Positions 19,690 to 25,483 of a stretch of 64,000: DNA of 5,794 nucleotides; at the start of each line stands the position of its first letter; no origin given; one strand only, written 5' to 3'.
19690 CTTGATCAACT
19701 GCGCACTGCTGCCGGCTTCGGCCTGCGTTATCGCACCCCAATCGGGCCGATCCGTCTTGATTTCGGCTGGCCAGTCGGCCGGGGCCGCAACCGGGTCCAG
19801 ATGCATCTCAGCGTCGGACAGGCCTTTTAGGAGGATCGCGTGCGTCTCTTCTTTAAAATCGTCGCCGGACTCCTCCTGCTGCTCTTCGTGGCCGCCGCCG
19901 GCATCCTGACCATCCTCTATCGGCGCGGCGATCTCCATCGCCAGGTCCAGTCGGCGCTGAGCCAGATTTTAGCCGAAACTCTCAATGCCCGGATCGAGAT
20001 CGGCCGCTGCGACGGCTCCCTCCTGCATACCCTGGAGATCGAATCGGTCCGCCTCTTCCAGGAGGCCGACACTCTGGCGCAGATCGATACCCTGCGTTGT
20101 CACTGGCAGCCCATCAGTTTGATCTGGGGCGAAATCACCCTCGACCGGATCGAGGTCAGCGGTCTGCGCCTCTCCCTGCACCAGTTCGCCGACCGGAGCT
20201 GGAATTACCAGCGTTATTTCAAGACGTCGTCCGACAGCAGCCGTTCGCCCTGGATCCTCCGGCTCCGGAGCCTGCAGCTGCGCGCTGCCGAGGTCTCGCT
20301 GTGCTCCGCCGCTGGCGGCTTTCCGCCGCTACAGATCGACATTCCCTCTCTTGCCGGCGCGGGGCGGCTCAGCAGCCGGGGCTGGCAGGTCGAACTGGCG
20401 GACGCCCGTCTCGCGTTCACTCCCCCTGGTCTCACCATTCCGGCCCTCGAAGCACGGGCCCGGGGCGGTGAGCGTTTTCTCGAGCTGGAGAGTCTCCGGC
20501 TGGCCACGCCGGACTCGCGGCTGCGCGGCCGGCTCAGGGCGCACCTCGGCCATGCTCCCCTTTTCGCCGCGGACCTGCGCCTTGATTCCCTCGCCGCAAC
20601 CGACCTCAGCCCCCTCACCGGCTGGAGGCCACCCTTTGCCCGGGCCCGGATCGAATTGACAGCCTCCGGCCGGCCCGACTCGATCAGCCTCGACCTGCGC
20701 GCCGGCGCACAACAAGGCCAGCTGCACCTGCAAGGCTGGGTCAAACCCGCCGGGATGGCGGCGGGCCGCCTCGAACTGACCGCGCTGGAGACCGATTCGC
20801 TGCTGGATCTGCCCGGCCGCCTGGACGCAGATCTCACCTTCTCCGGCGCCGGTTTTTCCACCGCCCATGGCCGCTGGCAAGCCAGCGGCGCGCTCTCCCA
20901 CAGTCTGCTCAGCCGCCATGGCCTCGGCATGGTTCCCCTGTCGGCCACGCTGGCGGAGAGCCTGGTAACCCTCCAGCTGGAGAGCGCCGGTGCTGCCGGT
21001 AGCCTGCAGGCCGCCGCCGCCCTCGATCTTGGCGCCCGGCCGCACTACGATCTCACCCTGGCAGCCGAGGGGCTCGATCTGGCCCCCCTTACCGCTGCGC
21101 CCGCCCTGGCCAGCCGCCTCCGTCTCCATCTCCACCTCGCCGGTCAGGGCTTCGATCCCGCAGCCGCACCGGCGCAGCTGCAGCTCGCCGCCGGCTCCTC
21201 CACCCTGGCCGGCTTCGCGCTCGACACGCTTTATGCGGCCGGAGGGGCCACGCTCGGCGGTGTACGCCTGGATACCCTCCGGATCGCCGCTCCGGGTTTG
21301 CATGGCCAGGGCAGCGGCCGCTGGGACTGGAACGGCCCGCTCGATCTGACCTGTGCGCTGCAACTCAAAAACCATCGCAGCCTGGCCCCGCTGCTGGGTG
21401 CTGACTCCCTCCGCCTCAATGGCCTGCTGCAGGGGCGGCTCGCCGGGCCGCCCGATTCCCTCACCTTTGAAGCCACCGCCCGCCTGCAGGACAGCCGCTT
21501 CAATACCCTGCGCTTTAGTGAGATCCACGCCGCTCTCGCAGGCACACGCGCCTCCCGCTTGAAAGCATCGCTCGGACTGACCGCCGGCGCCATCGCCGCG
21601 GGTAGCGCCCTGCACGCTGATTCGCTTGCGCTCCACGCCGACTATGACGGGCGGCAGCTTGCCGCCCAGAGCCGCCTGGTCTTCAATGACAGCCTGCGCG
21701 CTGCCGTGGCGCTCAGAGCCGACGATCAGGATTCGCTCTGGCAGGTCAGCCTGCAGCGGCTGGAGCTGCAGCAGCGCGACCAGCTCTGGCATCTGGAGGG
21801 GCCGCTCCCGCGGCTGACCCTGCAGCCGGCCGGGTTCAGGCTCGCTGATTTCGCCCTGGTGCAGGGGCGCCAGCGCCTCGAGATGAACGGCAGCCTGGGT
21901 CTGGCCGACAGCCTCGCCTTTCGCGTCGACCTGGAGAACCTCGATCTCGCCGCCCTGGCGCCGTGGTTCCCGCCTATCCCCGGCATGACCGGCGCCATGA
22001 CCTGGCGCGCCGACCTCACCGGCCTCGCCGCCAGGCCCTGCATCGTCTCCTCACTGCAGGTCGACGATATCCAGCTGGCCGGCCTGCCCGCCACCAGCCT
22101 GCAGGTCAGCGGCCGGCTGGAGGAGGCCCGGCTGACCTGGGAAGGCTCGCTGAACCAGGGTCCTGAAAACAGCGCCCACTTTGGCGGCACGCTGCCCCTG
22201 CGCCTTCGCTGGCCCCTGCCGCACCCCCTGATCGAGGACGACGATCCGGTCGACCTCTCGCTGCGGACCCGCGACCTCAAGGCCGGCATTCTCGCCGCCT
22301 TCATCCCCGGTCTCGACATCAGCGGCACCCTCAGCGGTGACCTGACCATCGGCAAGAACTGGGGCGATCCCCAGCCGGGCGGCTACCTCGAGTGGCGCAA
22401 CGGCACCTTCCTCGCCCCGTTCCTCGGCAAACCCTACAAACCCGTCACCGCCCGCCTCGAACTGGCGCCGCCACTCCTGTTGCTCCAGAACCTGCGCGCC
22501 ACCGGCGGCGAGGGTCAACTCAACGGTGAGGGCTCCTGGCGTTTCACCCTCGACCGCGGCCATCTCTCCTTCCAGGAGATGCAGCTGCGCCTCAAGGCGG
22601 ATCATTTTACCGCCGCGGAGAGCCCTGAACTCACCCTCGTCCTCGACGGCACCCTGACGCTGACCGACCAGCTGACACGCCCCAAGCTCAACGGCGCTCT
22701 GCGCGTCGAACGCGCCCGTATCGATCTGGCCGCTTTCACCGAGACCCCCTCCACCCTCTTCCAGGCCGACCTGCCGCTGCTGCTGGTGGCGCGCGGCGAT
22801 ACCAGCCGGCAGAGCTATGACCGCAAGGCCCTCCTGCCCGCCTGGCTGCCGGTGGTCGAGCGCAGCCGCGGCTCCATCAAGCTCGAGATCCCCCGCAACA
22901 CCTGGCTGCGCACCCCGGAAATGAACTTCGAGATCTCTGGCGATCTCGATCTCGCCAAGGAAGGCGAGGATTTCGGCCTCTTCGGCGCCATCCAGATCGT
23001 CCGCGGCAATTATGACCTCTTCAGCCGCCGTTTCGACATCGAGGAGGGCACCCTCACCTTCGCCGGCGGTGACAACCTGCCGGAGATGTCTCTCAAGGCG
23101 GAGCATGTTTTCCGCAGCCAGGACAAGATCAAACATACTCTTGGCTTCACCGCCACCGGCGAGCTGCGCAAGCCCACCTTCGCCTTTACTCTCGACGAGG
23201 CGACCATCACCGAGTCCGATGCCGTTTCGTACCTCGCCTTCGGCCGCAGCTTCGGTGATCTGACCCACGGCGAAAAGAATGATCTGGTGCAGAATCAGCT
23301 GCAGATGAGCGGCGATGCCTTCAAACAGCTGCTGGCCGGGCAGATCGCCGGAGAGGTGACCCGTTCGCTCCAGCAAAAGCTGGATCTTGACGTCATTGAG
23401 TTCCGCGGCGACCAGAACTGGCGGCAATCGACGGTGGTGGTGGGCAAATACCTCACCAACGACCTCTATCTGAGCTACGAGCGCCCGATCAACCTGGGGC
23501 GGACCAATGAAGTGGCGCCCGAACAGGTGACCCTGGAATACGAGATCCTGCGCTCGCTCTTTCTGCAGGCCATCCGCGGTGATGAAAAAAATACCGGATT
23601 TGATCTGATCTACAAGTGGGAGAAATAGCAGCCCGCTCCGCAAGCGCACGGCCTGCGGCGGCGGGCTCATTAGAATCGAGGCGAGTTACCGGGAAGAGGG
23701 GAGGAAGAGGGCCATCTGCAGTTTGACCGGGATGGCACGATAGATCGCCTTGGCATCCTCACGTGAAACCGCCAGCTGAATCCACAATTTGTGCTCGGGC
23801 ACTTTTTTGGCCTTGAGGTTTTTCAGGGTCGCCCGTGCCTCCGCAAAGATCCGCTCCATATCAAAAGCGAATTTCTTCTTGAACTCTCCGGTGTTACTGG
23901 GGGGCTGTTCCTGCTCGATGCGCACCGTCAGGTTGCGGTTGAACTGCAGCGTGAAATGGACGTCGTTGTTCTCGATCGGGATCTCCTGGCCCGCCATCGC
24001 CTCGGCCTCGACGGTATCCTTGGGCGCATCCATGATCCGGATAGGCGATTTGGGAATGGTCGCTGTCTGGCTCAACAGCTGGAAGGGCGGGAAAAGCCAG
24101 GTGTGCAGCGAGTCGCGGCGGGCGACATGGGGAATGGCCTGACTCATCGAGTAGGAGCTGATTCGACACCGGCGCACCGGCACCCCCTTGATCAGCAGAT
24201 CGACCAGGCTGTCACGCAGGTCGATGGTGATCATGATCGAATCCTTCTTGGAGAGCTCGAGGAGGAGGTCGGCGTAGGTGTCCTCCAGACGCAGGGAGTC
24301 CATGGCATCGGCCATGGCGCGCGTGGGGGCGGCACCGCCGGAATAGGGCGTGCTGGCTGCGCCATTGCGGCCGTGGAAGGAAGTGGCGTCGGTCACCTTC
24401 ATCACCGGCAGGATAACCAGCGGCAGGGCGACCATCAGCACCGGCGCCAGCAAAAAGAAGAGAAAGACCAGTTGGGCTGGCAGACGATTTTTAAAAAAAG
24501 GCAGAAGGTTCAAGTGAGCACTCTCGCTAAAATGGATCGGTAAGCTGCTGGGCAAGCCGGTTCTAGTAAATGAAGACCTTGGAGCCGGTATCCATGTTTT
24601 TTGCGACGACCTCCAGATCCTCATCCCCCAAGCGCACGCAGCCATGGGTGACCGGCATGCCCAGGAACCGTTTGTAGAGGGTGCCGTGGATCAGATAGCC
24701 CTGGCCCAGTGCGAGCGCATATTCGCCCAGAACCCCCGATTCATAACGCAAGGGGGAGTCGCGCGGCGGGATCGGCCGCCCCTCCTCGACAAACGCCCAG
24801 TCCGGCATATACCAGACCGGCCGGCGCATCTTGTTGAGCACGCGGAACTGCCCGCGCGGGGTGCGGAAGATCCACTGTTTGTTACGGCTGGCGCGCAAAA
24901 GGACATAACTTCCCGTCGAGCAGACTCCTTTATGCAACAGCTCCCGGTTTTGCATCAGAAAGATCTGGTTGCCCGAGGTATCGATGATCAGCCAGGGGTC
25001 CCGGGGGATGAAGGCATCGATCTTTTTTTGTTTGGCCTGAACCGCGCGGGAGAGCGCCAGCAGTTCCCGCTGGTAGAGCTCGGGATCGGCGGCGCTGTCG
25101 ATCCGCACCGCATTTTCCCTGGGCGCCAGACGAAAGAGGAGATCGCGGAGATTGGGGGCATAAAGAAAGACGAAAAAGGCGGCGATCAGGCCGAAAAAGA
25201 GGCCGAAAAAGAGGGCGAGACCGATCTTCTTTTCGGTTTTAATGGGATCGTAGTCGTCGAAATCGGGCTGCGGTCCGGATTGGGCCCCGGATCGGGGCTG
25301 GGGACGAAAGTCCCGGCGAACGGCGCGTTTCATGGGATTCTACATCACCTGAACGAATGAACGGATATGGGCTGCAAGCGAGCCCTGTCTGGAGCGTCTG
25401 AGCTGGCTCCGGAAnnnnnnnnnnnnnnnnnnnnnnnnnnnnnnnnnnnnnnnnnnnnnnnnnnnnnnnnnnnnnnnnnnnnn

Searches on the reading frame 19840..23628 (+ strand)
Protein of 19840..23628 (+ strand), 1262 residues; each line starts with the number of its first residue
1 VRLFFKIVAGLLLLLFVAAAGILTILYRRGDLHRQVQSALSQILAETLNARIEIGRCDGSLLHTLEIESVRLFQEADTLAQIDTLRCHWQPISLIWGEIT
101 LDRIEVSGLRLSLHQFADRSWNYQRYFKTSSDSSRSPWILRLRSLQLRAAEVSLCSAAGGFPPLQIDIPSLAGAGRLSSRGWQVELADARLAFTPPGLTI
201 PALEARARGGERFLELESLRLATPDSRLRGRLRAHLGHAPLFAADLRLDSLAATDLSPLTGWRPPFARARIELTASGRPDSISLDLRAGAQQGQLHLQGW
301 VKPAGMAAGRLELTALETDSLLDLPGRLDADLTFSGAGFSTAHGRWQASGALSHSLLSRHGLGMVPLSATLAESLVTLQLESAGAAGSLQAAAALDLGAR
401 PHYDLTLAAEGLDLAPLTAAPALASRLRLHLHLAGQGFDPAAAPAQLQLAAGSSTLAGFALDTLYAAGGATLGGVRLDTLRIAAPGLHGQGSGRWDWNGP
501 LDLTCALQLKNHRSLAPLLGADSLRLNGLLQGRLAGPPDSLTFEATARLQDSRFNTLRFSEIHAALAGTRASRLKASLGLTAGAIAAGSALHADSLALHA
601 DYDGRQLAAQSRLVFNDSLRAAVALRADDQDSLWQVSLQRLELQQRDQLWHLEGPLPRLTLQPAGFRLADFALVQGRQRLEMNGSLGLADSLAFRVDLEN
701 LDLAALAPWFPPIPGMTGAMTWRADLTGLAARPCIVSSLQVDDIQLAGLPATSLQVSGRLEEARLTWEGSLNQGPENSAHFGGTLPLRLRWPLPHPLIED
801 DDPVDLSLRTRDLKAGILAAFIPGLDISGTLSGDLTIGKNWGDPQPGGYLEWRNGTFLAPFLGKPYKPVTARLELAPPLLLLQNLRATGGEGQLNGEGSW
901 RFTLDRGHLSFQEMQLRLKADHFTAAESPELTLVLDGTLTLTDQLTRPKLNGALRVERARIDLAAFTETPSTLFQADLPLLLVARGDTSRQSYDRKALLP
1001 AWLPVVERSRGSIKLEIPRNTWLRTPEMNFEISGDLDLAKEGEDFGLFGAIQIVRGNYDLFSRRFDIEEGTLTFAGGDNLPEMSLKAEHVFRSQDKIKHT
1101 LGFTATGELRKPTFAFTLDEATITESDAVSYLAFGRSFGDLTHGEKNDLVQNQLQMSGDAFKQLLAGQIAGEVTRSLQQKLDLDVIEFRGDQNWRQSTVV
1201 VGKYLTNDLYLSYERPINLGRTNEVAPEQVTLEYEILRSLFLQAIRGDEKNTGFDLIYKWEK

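Call 19: search_protein_families(library=pfam, proteins=[window:19840-23628:+], max_evalue=0.001)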
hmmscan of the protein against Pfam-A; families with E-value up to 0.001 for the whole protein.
window:19840-23628:+ (1262 aa): 4 families
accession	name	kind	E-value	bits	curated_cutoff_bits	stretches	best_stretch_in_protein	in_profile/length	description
PF04357.19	TamB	-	3.8e-53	181.6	22.4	1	885-1261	3-380/381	TamB, inner membrane protein subunit of TAM complex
PF05359.17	DUF748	-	6.4e-12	44.8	50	1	31-159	35-171/1037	Domain of Unknown Function (DUF748)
PF05170.20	AsmA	-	1.6e-09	37.6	29.8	1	7-154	11-171/607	AsmA family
PF13116.12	YhdP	-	8.2e-09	34.4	46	1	1-171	5-169/1224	YhdP protein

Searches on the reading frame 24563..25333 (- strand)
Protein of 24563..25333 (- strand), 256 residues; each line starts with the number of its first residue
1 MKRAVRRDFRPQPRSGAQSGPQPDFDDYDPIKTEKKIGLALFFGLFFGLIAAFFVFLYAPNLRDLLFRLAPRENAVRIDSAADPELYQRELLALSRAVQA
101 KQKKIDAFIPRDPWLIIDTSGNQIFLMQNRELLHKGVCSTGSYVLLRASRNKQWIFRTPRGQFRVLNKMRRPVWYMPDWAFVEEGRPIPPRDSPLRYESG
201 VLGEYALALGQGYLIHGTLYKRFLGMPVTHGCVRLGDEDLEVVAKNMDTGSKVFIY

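Call 76: search_protein_families(library=pfam, proteins=[window:24563-25333:-], max_evalue=0.01)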
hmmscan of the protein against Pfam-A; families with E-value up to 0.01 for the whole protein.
window:24563-25333:- (256 aa): 1 family
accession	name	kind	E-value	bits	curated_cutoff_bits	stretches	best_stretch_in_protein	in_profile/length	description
PF03734.19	YkuD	-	1.3e-18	68.4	23.4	1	113-255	2-146/146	L,D-transpeptidase catalytic domain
